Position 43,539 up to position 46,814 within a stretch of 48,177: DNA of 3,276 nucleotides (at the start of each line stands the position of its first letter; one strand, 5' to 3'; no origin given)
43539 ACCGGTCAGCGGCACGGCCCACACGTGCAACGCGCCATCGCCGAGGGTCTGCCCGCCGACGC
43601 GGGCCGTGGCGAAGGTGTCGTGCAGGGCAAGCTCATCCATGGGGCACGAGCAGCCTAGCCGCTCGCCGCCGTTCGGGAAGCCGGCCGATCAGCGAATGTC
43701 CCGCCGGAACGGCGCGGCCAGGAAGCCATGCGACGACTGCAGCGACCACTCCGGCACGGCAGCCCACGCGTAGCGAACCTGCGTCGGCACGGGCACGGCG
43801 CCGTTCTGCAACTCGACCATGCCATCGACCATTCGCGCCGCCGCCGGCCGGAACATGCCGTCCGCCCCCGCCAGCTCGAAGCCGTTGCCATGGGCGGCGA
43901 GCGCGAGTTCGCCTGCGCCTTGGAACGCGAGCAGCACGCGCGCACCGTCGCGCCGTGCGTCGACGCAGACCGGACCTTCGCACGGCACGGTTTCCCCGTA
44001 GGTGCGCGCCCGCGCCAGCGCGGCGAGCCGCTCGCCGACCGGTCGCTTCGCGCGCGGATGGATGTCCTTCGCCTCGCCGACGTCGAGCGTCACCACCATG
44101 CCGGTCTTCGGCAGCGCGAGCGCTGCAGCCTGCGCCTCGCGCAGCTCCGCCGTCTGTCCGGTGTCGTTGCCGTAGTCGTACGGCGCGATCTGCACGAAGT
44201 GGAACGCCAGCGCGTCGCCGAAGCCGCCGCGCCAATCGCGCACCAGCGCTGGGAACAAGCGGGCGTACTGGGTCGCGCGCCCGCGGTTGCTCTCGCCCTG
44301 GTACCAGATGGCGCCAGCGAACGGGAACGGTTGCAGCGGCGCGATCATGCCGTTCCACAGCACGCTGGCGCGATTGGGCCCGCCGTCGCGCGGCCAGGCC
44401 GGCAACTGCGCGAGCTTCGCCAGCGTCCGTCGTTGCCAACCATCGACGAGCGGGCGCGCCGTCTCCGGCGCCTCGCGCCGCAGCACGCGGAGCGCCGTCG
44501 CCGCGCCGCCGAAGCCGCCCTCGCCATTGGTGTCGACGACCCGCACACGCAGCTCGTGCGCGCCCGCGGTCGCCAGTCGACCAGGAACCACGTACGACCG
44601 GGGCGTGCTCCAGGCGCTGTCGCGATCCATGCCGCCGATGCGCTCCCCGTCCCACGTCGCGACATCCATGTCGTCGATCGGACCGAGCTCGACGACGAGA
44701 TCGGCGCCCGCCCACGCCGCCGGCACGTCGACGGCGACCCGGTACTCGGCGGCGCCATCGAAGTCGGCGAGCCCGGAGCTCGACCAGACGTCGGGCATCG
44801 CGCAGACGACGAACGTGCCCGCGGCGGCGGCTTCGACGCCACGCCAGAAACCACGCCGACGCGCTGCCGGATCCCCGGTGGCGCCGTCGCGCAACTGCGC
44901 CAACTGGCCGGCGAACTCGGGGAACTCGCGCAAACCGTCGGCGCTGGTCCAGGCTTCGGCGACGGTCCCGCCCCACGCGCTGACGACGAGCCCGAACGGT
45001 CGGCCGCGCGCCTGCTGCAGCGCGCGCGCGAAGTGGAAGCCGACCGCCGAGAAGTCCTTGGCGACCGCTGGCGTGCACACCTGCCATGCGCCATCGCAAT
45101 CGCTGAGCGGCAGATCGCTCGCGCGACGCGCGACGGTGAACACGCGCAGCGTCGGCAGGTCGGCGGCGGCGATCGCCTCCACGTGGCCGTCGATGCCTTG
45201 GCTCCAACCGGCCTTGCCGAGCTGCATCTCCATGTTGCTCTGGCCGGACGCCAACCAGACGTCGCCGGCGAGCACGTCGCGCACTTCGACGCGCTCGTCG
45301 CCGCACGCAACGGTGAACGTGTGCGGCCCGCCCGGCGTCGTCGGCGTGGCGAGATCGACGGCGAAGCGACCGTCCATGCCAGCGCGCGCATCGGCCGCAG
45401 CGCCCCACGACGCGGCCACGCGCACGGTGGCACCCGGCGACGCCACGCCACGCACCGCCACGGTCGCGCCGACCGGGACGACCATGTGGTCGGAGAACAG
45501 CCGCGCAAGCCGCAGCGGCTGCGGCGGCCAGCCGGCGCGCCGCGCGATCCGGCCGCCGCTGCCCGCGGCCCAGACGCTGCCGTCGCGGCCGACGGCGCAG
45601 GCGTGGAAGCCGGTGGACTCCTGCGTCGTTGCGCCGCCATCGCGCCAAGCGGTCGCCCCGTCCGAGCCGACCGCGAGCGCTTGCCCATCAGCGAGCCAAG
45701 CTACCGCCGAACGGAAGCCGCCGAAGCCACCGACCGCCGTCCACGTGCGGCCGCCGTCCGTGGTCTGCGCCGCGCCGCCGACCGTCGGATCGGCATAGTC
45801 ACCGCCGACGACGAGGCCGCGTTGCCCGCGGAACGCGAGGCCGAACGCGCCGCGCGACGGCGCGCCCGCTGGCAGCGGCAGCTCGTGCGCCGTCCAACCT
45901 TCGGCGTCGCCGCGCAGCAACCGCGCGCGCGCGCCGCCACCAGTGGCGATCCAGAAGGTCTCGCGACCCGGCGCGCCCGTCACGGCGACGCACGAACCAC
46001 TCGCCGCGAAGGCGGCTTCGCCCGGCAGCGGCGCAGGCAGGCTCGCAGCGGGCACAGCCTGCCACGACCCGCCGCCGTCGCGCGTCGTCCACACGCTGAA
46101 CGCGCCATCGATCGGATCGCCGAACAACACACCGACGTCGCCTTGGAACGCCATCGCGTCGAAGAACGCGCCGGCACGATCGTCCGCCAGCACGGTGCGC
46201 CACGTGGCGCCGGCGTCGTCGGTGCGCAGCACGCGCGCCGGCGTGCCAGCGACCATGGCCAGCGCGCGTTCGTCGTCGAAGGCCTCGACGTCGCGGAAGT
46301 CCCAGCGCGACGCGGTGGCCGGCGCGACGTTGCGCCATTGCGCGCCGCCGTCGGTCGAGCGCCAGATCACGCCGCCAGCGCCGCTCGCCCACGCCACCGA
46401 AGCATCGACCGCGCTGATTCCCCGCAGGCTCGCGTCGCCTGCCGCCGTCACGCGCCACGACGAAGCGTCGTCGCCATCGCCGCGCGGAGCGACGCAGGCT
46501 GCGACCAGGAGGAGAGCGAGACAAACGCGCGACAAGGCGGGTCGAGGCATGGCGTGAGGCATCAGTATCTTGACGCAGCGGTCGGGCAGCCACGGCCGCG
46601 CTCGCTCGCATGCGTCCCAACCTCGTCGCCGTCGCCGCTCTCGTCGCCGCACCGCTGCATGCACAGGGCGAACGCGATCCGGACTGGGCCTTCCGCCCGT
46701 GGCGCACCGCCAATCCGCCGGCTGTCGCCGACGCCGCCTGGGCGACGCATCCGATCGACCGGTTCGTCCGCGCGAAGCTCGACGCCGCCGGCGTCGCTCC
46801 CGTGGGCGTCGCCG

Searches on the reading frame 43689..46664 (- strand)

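Call 13: search_protein_families(library=pfam, proteins=[window:43689-46664:-], max_evalue=0.001)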
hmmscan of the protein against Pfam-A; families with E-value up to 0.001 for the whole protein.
window:43689-46664:- (991 aa): 4 families
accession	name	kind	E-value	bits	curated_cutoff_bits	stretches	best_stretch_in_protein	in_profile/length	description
PF03629.24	SASA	-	4.6e-14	53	24.8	2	782-882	120-222/226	Carbohydrate esterase, sialic acid-specific acetylesterase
PF14870.12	PSII_BNR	-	7.1e-07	29.2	27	1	128-217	24-107/303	Photosynthesis system II assembly factor YCF48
PF15902.12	Sortilin-Vps10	-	0.00012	21.4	33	1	100-204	3-112/446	Sortilin, neurotensin receptor 3,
PF17936.7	Big_6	-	0.00064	20.4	27.6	0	402-446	15-60/83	Bacterial Ig domain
